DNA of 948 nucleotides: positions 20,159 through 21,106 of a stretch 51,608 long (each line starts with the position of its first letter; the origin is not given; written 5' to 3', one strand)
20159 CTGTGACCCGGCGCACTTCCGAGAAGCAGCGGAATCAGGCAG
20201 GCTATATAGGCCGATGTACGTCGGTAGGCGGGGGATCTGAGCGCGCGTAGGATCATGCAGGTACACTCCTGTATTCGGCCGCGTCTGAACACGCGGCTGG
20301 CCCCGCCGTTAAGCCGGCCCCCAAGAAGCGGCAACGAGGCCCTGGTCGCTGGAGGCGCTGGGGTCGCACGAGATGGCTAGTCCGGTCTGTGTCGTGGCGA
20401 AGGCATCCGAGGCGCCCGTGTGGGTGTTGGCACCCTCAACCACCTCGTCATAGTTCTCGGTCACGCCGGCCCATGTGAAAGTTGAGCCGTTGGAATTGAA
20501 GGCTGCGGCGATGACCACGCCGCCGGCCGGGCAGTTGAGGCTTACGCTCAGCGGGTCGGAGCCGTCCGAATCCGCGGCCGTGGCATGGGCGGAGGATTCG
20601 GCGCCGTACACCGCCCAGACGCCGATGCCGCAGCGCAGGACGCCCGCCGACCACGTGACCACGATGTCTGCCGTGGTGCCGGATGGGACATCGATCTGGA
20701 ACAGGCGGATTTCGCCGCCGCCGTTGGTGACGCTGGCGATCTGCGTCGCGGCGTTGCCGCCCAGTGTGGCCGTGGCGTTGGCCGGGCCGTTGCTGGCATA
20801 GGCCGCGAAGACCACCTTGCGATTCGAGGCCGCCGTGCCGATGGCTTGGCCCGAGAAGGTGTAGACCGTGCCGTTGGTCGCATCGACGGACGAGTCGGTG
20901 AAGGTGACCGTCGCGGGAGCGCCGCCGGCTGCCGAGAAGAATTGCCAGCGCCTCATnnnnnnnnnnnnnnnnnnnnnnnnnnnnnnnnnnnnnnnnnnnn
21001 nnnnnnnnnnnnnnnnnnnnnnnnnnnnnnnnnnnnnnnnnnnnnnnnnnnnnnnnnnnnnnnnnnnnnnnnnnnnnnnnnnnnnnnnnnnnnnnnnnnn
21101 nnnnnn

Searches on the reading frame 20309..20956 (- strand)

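Call 3: search_protein_families(library=pfam, proteins=[window:20309-20956:-], max_evalue=0.01)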
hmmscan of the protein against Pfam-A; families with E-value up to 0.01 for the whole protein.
window:20309-20956:- (215 aa): 0 families

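Call 4: search_protein_families(library=phrogs, proteins=[window:20309-20956:-], max_evalue=0.001)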
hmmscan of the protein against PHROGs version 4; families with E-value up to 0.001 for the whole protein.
window:20309-20956:- (215 aa): 1 family
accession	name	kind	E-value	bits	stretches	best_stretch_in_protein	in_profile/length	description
phrog_553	-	tail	8.9e-06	25.8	1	23-191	117-294/512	minor tail protein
